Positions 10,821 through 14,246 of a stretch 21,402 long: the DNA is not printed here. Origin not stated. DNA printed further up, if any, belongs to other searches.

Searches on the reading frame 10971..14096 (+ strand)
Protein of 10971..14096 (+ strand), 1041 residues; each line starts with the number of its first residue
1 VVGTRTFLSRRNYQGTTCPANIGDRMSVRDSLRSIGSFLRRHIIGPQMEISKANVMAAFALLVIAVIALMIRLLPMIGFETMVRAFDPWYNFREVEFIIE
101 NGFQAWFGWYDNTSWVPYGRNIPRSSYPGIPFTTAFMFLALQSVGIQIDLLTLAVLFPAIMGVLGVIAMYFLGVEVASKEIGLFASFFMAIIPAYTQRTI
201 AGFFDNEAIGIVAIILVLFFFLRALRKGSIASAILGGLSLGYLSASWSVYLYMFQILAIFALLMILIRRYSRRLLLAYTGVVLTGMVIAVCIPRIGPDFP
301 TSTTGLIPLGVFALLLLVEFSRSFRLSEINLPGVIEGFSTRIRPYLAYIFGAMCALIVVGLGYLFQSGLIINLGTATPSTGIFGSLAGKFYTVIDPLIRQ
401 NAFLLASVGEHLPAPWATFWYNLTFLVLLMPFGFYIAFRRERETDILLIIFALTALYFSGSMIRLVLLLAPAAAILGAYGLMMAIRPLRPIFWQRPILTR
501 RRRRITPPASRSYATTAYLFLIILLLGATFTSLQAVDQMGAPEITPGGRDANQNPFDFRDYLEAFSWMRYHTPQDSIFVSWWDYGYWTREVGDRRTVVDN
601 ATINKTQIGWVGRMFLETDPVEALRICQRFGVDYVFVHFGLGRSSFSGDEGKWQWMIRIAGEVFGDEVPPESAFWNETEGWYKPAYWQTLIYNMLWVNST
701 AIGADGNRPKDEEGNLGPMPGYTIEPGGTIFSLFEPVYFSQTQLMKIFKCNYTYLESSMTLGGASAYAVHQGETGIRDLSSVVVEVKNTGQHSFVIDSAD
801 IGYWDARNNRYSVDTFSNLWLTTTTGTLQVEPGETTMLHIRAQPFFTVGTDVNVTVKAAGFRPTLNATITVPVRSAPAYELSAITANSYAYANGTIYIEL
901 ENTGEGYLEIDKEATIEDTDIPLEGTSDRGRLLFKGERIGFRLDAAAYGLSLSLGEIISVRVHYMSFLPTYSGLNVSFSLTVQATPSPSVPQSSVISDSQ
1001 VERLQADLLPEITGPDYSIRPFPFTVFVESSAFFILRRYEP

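Call 20: search_protein_families(library=pfam, proteins=[window:10971-14096:+])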
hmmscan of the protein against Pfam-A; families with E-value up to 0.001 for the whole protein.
window:10971-14096:+ (1041 aa): 4 families
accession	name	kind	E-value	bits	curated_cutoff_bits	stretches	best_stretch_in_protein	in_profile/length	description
PF02516.20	STT3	-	1.8e-55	189.6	24.5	1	57-476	3-404/405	Oligosaccharyl transferase STT3, N-terminal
PF13231.12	PMT_2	-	8.6e-06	26.5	26.1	1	140-290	8-152/160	Dolichyl-phosphate-mannose-protein mannosyltransferase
PF21436.2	STT3-PglB_core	-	3.9e-05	24.6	23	1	576-635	3-60/131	STT3/PglB/AglB core domain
PF22627.1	AglB_core-like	-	0.00048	20.9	27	0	571-637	39-106/111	AglB core domain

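Call 21: find_related_loci(query=window:10971-14096:+, collection=genome_contigs, flank=1500)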
Query window:10971-14096:+ (1041 aa) in genome_contigs; peptide patterns used: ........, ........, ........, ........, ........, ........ (x = any residue, [..] = any of these).
83 stretches matched a pattern; 48 encode a relative of the query (tblastn E <= 1e-3); 47 distinct loci.
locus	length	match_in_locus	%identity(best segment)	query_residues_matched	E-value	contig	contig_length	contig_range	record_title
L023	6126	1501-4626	70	1-1041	0e+0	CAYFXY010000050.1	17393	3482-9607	MAG TPA_asm: uncultured archaeon isolate ERP108616_co2_125 genome assembly, contig: NODE_5121_length_17393_cov_2.774426,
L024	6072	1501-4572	67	23-1041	0e+0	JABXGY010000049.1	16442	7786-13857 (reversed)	MAG: archaeon isolate H03M_Hermod_104 h03m_104_k127_459357, whole genome shotgun sequence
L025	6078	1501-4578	67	22-1041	0e+0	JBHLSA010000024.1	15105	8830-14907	MAG: Candidatus Thorarchaeota archaeon isolate TM2M.154 TM2M.154@7501, whole genome shotgun sequence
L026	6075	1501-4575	66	23-1041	0e+0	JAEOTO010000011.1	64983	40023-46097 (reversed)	MAG: Candidatus Hermodarchaeota archaeon isolate YT2_032 k127_7696323, whole genome shotgun sequence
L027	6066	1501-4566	66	19-1041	0e+0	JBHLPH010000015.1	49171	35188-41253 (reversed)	MAG: Promethearchaeota archaeon isolate H2M.135 H2M.135@357, whole genome shotgun sequence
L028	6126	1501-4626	67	1-1041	0e+0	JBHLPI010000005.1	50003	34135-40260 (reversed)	MAG: Promethearchaeota archaeon isolate H2M.163 H2M.163@345, whole genome shotgun sequence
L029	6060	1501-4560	66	22-1041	0e+0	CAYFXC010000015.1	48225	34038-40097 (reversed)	MAG TPA_asm: uncultured archaeon isolate ERP108616_co2_263 genome assembly, contig: NODE_778_length_48225_cov_6.126012, 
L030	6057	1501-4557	65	23-1041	0e+0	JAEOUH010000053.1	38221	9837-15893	MAG: Candidatus Hermodarchaeota archaeon isolate FT1_005 k127_19651147, whole genome shotgun sequence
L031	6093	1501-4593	62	21-1041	0e+0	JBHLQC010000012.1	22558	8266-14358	MAG: Candidatus Odinarchaeota archaeon isolate H3S.115 H3S.115@721, whole genome shotgun sequence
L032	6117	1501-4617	65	1-1041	0e+0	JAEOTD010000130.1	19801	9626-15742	MAG: Candidatus Hermodarchaeota archaeon isolate YT1_028 k127_50009085, whole genome shotgun sequence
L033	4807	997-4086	62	21-1041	0e+0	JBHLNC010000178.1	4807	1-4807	MAG: Promethearchaeota archaeon isolate DZ2S.148 DZ2S.148@78479, whole genome shotgun sequence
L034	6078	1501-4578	57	5-1041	0e+0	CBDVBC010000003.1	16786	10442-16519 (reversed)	MAG TPA_asm: Candidatus Hermodarchaeota archaeon isolate SRR22302347_concoct_51 genome assembly, contig: ERZ25073594.101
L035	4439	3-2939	57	56-1041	0e+0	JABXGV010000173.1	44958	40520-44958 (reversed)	MAG: archaeon isolate H02S_Hermod_124 h02s_124_k137_2359475, whole genome shotgun sequence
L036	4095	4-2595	58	125-992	0e+0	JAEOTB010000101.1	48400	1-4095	MAG: Candidatus Hermodarchaeota archaeon isolate YT1_014 k127_61711963, whole genome shotgun sequence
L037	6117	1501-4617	65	1-1041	0e+0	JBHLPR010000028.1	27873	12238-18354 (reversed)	MAG: Promethearchaeota archaeon isolate H2S.129 H2S.129@876, whole genome shotgun sequence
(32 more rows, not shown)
